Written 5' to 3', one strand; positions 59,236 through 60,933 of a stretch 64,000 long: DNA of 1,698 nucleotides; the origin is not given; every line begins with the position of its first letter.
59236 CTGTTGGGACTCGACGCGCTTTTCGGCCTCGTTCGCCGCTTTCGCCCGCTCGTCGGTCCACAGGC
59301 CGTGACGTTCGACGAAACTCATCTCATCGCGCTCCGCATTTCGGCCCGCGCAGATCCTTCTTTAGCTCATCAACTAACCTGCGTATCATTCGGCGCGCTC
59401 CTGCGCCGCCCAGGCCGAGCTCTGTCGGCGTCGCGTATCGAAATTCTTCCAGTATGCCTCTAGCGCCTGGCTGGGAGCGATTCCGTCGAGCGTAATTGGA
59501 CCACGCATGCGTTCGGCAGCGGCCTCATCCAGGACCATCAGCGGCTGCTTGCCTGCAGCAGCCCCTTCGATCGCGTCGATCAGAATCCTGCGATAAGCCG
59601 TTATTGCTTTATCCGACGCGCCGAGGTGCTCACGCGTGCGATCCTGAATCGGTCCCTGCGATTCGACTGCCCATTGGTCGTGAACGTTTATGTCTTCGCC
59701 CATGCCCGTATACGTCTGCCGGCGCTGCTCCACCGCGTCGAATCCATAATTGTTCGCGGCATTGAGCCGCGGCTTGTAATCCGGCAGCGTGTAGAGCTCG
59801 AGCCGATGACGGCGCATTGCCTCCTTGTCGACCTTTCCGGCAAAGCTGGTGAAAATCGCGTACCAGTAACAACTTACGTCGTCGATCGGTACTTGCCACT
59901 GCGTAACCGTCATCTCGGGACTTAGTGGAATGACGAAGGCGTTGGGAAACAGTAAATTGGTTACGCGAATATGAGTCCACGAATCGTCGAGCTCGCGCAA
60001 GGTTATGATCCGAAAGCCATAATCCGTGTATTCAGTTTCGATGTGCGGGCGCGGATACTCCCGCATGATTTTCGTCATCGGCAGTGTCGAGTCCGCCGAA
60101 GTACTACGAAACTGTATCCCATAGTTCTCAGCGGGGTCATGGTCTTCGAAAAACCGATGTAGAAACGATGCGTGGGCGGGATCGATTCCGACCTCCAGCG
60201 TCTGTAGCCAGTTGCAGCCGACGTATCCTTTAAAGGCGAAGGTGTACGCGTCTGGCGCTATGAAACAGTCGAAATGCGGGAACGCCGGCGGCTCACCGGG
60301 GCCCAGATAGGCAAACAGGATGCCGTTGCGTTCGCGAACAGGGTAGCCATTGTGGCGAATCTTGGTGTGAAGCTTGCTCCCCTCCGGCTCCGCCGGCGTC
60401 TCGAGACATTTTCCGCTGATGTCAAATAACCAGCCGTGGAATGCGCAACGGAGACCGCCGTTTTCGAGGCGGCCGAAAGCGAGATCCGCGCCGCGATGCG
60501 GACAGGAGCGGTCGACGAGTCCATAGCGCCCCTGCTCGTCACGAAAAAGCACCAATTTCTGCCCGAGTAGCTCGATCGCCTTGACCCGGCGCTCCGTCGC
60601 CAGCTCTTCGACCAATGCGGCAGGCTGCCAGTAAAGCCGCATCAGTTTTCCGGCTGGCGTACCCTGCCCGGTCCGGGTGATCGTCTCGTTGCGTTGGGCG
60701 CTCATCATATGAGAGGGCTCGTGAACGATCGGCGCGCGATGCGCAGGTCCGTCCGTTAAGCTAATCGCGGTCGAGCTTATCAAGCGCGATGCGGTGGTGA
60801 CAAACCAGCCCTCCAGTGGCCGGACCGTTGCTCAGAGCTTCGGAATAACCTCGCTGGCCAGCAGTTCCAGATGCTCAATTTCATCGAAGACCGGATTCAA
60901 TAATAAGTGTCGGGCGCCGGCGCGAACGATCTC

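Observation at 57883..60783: Second GS-like ligase plus Rieske oxygenase module, paralogous to the first but with a VanA-type single-component oxygenase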

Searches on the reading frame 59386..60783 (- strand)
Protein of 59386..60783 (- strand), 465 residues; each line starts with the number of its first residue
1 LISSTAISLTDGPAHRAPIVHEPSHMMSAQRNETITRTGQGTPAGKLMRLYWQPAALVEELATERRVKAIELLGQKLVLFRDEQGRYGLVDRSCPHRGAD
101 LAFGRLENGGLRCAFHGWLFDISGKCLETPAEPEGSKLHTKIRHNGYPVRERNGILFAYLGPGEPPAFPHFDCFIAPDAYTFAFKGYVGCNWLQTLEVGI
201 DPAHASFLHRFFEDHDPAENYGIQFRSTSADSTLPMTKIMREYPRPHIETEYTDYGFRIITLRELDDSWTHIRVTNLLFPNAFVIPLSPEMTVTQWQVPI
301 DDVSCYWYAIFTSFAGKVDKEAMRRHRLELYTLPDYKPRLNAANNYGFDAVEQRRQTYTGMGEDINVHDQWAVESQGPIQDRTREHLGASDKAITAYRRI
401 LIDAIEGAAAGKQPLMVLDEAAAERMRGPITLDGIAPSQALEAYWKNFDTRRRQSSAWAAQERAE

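Call 7: search_protein_families(library=pfam, proteins=[window:59386-60783:-])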
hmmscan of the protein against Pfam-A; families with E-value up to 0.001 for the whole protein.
window:59386-60783:- (465 aa): 3 families
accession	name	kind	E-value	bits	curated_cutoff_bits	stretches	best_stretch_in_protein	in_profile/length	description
PF19301.5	LigXa_C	-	2.9e-28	99.3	27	1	159-453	2-289/304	LigXa C-terminal domain like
PF00355.32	Rieske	-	1.2e-19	70.5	20.3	1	52-134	2-83/88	Rieske [2Fe-2S] domain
PF11723.14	Aromatic_hydrox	-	0.00013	22.1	24.4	0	159-320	1-173/241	Homotrimeric ring hydroxylase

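Call 9: search_protein_families(library=ncbifam, proteins=[window:59386-60783:-])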
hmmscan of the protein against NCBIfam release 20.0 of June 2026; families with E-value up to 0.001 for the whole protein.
window:59386-60783:- (465 aa): 5 families
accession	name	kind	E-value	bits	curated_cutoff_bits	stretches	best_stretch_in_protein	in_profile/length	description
NF052579.1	BetMthstMoxSdmAMthl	equivalog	1e-16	60.9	600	1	51-165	17-129/351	4beta-methylsterol monooxygenase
NF041683.1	ant_diox_AndAb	equivalog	2.1e-06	27.8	150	1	52-128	2-77/100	anthranilate 1,2-dioxygenase ferredoxin subunit AndAb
TIGR03229.1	benzo_1_2_benA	equivalog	1.2e-05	24.4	780.95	1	74-130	61-118/433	benzoate 1,2-dioxygenase large subunit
NF041684.1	ant_diox_AndAc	equivalog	0.00015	20.4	750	0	52-130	47-126/418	anthranilate 1,2-dioxygenase large subunit AndAc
TIGR03228.1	anthran_1_2_A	equivalog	0.00047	19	671.9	1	52-131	39-119/438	anthranilate 1,2-dioxygenase large subunit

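Call 11: find_homologous_proteins(query=window:59389-60708:-)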
Query seq(440 aa) (440 aa): 7910 proteins with E <= 0.001 among 8000 candidates; the best 120 are listed.
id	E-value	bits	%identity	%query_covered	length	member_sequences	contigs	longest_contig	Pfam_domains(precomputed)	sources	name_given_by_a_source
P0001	0.0e+0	1023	99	100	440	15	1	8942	PF19301.6,PF00355.33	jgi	jgi:phthalate 4,5-dioxygenase oxygenase subunit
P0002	3.0e-263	892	85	100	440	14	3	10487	PF19301.6,PF00355.33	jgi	jgi:nitrite reductase/ring-hydroxylating ferredoxin subunit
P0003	6.3e-263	891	86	99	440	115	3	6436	PF19301.6,PF00355.33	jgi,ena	jgi:phenylpropionate dioxygenase-like ring-hydroxylating dioxygenase large terminal subunit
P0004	1.8e-260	883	84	100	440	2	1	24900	PF19301.6,PF00355.33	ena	-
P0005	1.7e-259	879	83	100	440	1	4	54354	PF19301.6,PF00355.33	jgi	jgi:phenylpropionate dioxygenase-like ring-hydroxylating dioxygenase large terminal subunit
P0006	1.6e-255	866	83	99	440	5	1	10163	PF19301.6,PF00355.33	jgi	jgi:phenylpropionate dioxygenase-like ring-hydroxylating dioxygenase large terminal subunit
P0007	2.4e-254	862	83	99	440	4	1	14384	PF19301.6,PF00355.33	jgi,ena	-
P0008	2.4e-254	862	84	99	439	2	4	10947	PF19301.6,PF00355.33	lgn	-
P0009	2.9e-248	842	80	99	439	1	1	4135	PF19301.6,PF00355.33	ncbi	-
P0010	6.7e-248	841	80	99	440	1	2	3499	PF19301.6,PF00355.33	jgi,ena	-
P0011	1.1e-246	837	80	99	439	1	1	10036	PF11723.15,PF19301.6,PF00355.33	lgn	-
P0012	2.8e-240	816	78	99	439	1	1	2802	PF19301.6,PF00355.33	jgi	jgi:phthalate 4,5-dioxygenase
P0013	1.0e-239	814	77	99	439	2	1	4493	PF19301.6,PF00355.33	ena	-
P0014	1.5e-239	814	77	99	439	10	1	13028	PF19301.6,PF00355.33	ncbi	-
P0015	1.4e-223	761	72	99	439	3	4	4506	PF11723.15,PF19301.6,PF00355.33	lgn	-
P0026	5.5e-216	736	71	99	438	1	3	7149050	PF19301.6,PF00355.33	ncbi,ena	ncbi:MAG: Rieske 2Fe-2S domain-containing protein [Ferrovibrionaceae bacterium]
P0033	3.5e-214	730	70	99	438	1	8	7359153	PF19301.6,PF00355.33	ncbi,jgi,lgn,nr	ncbi:MAG: aromatic ring-hydroxylating dioxygenase subunit alpha [Alphaproteobacteria bacterium]|jgi:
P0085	9.0e-210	715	69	100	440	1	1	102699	PF11723.15,PF19301.6,PF00355.33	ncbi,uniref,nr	ncbi:ring-hydroxylating oxygenase subunit alpha [Aliidongia dinghuensis]|uniref:Ring-hydroxylating o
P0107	8.9e-209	712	66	99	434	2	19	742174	PF19301.6,PF00355.33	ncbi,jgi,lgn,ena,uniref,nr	ncbi:aromatic ring-hydroxylating dioxygenase subunit alpha [Pigmentiphaga sp.]|uniref:aromatic ring-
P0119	2.4e-208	711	67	99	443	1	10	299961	PF11723.15,PF19301.6,PF00355.33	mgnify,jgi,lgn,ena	mgnify:CR=1 FL=1|jgi:phenylpropionate dioxygenase-like ring-hydroxylating dioxygenase large terminal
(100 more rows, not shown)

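Call 12: find_encoding_contigs(protein=P0005, flank=8000, max_places=3)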
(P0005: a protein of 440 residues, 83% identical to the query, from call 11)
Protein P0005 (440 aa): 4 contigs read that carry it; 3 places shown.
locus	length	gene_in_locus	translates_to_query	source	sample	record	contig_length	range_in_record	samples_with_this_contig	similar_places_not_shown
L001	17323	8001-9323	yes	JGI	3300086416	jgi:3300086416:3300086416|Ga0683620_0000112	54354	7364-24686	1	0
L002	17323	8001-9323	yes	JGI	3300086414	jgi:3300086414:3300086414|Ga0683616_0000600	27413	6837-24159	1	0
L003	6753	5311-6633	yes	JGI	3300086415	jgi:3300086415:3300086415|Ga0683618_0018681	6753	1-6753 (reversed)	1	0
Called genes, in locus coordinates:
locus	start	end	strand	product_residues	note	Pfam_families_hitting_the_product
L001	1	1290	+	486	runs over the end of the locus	PF09861:Lar_N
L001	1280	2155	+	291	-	-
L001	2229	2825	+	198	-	PF01243:PNPOx_N (weak)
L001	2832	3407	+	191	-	PF01066:CDP-OH_P_transf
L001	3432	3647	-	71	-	-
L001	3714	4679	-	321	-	PF02608:Bmp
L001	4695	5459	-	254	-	PF01209:Ubie_methyltran, PF03848:TehB (weak), PF13489:Methyltransf_23, PF13847:Methyltransf_31, PF08241:Methyltransf_11, PF08242:Methyltransf_12, PF13649:Methyltransf_25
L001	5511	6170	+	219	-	PF06508:QueC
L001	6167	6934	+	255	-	PF01479:S4, PF00849:PseudoU_synth_2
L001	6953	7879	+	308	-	PF00296:Bac_luciferase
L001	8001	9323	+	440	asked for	PF00355:Rieske, PF19301:LigXa_C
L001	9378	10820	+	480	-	PF00120:Gln-synt_C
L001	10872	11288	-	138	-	PF01042:Ribonuc_L-PSP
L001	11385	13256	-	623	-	PF02538:Hydantoinase_B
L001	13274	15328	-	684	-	PF05378:Hydant_A_N, PF01968:Hydantoinase_A, PF19278:Hydant_A_C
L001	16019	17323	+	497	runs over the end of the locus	PF07044:DUF1329, PF17131:TP_0789-like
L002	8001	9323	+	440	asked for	PF00355:Rieske, PF19301:LigXa_C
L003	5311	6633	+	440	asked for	PF00355:Rieske, PF19301:LigXa_C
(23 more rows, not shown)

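Call 13: find_encoding_contigs(protein=P0107, flank=8000, max_places=4)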
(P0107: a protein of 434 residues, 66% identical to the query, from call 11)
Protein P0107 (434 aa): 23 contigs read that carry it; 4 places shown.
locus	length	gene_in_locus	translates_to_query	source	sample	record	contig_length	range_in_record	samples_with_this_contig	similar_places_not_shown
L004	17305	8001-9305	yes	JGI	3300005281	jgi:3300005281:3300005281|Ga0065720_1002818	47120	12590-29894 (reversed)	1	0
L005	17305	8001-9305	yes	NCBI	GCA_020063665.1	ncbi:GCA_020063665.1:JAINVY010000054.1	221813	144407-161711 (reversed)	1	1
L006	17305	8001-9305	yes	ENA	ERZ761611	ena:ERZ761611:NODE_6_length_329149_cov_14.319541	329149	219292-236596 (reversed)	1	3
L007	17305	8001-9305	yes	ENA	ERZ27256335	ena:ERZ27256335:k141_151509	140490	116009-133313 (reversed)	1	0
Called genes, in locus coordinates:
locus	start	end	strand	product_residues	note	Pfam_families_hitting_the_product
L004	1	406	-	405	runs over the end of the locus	PF07690:MFS_1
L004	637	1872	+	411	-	-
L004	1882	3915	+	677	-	PF05378:Hydant_A_N, PF01968:Hydantoinase_A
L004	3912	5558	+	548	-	PF02538:Hydantoinase_B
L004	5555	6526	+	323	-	PF03401:TctC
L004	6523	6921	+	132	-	PF01042:Ribonuc_L-PSP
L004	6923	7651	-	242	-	PF00392:GntR, PF07729:FCD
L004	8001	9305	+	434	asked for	PF00355:Rieske, PF19301:LigXa_C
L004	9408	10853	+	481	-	PF00120:Gln-synt_C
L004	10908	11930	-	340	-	PF00316:FBPase, PF18913:FBPase_C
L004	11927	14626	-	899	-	PF17900:Peptidase_M1_N, PF01433:Peptidase_M1, PF11940:DUF3458, PF17432:DUF3458_C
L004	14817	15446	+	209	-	PF13590:DUF4136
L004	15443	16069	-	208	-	PF00440:TetR_N, PF08361:TetR_C_2, PF13977:TetR_C_6, PF16925:TetR_C_13 (weak), PF17932:TetR_C_24 (weak)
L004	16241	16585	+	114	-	PF04342:DMT_6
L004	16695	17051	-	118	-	PF00816:Histone_HNS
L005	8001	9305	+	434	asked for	PF00355:Rieske, PF19301:LigXa_C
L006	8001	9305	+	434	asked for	PF00355:Rieske, PF19301:LigXa_C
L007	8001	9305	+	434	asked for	PF00355:Rieske, PF19301:LigXa_C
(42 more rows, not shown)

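Call 14: find_encoding_contigs(protein=P0085, flank=8000, max_places=2)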
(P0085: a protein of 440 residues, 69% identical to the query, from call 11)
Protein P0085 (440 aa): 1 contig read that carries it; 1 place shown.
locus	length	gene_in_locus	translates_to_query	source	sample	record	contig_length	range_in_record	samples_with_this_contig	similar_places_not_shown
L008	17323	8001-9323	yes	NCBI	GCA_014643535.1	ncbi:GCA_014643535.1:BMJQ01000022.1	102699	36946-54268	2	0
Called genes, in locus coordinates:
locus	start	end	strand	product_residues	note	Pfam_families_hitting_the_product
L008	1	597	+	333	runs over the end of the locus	PF00890:FAD_binding_2 (weak), PF01134:GIDA (faint), PF01266:DAO (faint), PF03486:HI0933_like (faint), PF07992:Pyr_redox_2, PF12831:FAD_oxidored (weak), PF13738:Pyr_redox_3, PF00070:Pyr_redox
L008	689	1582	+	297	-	PF00126:HTH_1, PF03466:LysR_substrate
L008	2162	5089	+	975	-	PF02743:dCache_1, PF22588:dCache_1_like, PF00989:PAS, PF08448:PAS_4, PF13426:PAS_9, PF08447:PAS_3, PF00989:PAS, PF08448:PAS_4, +7 more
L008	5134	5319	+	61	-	-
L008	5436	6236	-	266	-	PF09339:HTH_IclR, PF25213:HVO_A0261_N (faint), PF01614:IclR_C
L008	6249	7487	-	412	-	PF01266:DAO (faint), PF07992:Pyr_redox_2, PF13738:Pyr_redox_3, PF00070:Pyr_redox, PF14759:Reductase_C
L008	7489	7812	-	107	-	PF00111:Fer2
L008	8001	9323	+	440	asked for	PF00355:Rieske, PF11723:Aromatic_hydrox (faint), PF19301:LigXa_C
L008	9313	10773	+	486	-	PF16952:Gln-synt_N_2, PF00120:Gln-synt_C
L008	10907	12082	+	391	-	PF13458:Peripla_BP_6, PF01094:ANF_receptor (weak), PF13433:Peripla_BP_5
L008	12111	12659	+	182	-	PF16155:PnbB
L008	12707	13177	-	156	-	PF01042:Ribonuc_L-PSP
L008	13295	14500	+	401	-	PF07690:MFS_1, PF00083:Sugar_tr, PF05977:MFS_3 (weak)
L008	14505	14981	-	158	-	PF10027:DUF2269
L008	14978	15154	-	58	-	PF13781:DoxX_3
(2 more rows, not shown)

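Call 15: search_solved_structures(query=window:59389-60708:-, max_evalue=0.001, show_alignments=1)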
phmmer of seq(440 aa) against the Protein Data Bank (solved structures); distinct sequences matched with E-value up to 0.001: 26.
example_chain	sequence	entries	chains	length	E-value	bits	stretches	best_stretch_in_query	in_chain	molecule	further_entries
7fhr_A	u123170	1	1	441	1.7e-62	215.1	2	1-278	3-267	Putative Phthalate 4,5-dioxygenase, subunit alpha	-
7fjl_A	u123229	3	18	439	8.2e-62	212.8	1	1-395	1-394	Rieske (2Fe-2S) domain protein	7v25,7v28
9ina_A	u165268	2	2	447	1.3e-61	212.2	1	2-394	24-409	Rieske (2Fe-2S) domain protein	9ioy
3gb4_A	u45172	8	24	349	2.7e-20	75.9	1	23-189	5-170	DdmC | Dicamba O-demethylase, oxygenase component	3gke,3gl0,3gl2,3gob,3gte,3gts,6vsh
6wnc_A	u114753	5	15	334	5.8e-18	68.3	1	26-196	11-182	SxtDIOX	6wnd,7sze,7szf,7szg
6wn3_A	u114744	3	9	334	7.7e-18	67.9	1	26-186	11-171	SxtT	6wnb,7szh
3gcf_A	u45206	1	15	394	1.8e-16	63.4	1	26-185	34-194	Terminal oxygenase component of carbazole 1,9a-dioxygenase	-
4nbg_A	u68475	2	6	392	9.5e-16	61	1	23-185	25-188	Terminal oxygenase component of carbazole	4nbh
4nb8_A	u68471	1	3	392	1.1e-15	60.8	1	23-185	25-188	Terminal oxygenase component of carbazole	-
1ww9_A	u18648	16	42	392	1.2e-15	60.7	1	23-185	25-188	terminal oxygenase component of carbazole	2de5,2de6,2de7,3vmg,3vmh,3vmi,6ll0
4nb9_A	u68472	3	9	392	1.3e-15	60.5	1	23-185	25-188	Terminal oxygenase component of carbazole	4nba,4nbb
4nbf_A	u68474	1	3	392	1.5e-15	60.4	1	23-185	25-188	Terminal oxygenase component of carbazole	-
4nbc_A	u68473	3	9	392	1.9e-15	60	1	23-185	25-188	Terminal oxygenase component of carbazole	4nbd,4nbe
4qdc_A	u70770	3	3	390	1.1e-13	54.2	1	27-187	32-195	3-ketosteroid 9alpha-hydroxylase oxygenase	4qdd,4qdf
3gkq_A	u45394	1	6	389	1.8e-13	53.5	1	23-185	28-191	Terminal oxygenase component of carbazole 1,9a-dioxygenase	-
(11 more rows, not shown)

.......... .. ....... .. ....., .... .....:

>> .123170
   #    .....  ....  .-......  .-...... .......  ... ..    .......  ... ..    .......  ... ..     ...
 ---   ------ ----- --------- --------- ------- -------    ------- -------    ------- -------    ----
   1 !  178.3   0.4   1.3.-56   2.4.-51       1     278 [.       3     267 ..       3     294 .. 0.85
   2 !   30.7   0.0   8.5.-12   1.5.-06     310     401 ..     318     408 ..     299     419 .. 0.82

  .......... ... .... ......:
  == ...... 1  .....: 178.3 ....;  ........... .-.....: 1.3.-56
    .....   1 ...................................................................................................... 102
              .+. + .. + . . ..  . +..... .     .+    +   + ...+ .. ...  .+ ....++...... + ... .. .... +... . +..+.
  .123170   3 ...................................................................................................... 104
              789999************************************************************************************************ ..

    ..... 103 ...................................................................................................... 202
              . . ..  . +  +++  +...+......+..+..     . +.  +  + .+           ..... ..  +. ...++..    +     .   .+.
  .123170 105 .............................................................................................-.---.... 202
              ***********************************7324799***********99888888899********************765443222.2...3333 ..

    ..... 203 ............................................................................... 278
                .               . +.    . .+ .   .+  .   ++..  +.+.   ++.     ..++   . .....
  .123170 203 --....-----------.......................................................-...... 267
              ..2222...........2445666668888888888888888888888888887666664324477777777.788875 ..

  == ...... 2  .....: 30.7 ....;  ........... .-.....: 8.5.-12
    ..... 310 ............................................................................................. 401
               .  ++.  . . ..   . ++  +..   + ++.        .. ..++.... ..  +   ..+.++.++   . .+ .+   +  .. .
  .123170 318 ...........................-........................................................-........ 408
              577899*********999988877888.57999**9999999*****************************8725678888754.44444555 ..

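Call 23: find_related_loci(query=A1, collection=genome_contigs, flank=10000)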
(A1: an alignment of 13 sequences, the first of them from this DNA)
Query A1 (440 aa) in genome_contigs; peptide patterns used: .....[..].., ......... (x = any residue, [..] = any of these).
600 stretches matched a pattern (row limit reached: there are more); 595 encode a relative of the query (tblastn E <= 1e-3); the best 80 are kept; 80 distinct loci.
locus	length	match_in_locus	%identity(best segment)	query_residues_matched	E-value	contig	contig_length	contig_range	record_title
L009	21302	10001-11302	68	1-433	0e+0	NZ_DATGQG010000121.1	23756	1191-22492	MAG: Ferrovibrio sp. isolate SMAG_U10417 k141_2930912, whole genome shotgun sequence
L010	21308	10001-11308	67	1-435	0e+0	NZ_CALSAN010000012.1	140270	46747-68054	MAG: Ferrovibrio terrae isolate JJ-MO2A6-331-3-m1-bin361 JJ-MO2A6-331-C35, whole genome shotgun sequence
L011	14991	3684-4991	67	1-435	0e+0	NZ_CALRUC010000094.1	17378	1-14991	MAG: Ferrovibrio terrae isolate JJ-MA1B5-281-4-m1-bin327 JJ-MA1B5-281-C672, whole genome shotgun sequence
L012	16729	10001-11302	66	2-435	0e+0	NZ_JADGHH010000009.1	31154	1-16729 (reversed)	MAG: Pigmentiphaga sp. isolate HOG22 NODE_636_length_31154_cov_12.812623, whole genome shotgun sequence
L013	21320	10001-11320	87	1-440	0e+0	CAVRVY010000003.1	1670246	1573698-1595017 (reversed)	MAG: uncultured delta proteobacterium isolate MFD05512.bin.2.52 genome assembly, contig: contig_2892, whole genome shotg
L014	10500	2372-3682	68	1-437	0e+0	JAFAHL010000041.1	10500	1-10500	MAG: Hyphomicrobiales bacterium isolate CP_BE_BS_20 BE_BS_k147_3108533, whole genome shotgun sequence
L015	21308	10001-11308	67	1-435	0e+0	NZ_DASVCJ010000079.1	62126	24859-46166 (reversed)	MAG: Ferrovibrio sp. isolate SMAG_U2003 k141_1519326, whole genome shotgun sequence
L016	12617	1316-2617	67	1-434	0e+0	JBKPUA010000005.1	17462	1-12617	MAG: Pseudomonadota bacterium isolate GM_HAYS_MAG_00042 GM_HAYS_000000525755, whole genome shotgun sequence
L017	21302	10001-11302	66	1-434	0e+0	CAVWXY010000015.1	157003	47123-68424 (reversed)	MAG: uncultured Alphaproteobacteria bacterium isolate MFD00822.bin.2.42 genome assembly, contig: contig_28912, whole gen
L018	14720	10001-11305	66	1-434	0e+0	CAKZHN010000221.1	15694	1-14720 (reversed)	MAG TPA_asm: uncultured Rhodoplanes sp. isolate SRR6145091_bin.7_CONCOCT_v1.1_MAG genome assembly, contig: ERZ1023350.25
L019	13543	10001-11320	66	1-439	0e+0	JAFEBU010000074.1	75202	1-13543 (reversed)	MAG: Proteobacteria bacterium isolate SZAS-10 LIN-260__74__length-75202, whole genome shotgun sequence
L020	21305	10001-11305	67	1-435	0e+0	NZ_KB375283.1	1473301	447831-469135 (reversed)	Afipia broomeae ATCC 49717 supercont1.2, whole genome shotgun sequence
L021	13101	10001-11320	66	1-440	0e+0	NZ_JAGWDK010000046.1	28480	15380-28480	Bradyrhizobium sp. sGM-13 S19-v1_n0046, whole genome shotgun sequence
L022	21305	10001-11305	67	1-435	0e+0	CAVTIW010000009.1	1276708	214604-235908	MAG: uncultured Alphaproteobacteria bacterium isolate MFD06092.bin.2.181 genome assembly, contig: contig_54201, whole ge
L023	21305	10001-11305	67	1-435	0e+0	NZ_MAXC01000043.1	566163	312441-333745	Bradyrhizobium sp. LMTR 3 NODE_4, whole genome shotgun sequence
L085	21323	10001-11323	64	1-440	0e+0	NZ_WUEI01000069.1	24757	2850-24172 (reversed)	Azoarcus sp. TTM-91 NODE_69_length_24757_cov_27.1117, whole genome shotgun sequence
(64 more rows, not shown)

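Call 29: find_encoding_contigs(protein=P0033, flank=9000, max_places=2)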
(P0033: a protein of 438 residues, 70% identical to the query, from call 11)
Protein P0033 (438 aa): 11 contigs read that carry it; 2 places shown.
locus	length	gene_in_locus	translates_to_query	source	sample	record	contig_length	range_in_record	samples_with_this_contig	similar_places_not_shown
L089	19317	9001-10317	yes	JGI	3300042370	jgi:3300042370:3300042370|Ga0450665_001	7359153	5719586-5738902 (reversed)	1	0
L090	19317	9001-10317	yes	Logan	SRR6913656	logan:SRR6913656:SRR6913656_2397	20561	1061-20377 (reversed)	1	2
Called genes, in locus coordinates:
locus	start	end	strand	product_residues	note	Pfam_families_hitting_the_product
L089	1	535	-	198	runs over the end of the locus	PF04879:Molybdop_Fe4S4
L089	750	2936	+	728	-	PF07992:Pyr_redox_2, PF00586:AIRS, PF02769:AIRS_C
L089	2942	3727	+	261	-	PF02634:FdhD-NarQ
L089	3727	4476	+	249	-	PF23441:SDR (weak), PF00106:adh_short, PF08659:KR (faint), PF13561:adh_short_C2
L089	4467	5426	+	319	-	PF01263:Aldose_epim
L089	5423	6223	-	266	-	PF09339:HTH_IclR, PF01614:IclR_C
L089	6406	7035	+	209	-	PF00857:Isochorismatase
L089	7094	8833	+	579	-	PF12860:PAS_7, PF00512:HisKA, PF02518:HATPase_c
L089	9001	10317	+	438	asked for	PF00355:Rieske, PF19301:LigXa_C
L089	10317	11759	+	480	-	PF16952:Gln-synt_N_2 (faint), PF00120:Gln-synt_C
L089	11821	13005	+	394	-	PF13433:Peripla_BP_5, PF13458:Peripla_BP_6, PF01094:ANF_receptor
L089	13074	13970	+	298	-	PF01263:Aldose_epim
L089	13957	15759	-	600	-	-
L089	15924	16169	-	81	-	-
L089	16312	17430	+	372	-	PF22020:RlmL_1st, PF02926:THUMP (weak), PF01170:UPF0020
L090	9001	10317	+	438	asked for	PF00355:Rieske, PF19301:LigXa_C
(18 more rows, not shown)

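Call 30: find_encoding_contigs(protein=P0026, flank=9000, max_places=2)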
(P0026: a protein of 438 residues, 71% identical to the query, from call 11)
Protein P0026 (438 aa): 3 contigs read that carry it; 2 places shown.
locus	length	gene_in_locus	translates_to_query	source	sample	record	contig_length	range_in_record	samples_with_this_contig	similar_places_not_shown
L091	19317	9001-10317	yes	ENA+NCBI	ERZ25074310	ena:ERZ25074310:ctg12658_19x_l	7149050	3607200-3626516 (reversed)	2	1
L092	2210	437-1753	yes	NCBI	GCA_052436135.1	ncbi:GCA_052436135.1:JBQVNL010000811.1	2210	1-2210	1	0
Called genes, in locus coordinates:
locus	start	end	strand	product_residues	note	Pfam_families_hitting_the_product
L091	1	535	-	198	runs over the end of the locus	PF04879:Molybdop_Fe4S4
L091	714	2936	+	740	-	PF07992:Pyr_redox_2, PF00586:AIRS, PF02769:AIRS_C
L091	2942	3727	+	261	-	PF02634:FdhD-NarQ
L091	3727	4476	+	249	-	PF00106:adh_short, PF13561:adh_short_C2, PF23441:SDR (weak)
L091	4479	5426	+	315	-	PF01263:Aldose_epim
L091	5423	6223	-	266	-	PF09339:HTH_IclR, PF01614:IclR_C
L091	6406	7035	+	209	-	PF00857:Isochorismatase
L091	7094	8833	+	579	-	PF12860:PAS_7, PF00512:HisKA, PF02518:HATPase_c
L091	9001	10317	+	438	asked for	PF00355:Rieske, PF19301:LigXa_C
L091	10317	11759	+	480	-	PF16952:Gln-synt_N_2 (faint), PF00120:Gln-synt_C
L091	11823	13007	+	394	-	PF13433:Peripla_BP_5, PF13458:Peripla_BP_6, PF01094:ANF_receptor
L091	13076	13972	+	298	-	PF01263:Aldose_epim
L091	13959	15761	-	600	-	-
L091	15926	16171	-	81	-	-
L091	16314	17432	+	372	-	PF22020:RlmL_1st, PF02926:THUMP (weak), PF01170:UPF0020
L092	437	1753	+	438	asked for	PF00355:Rieske, PF19301:LigXa_C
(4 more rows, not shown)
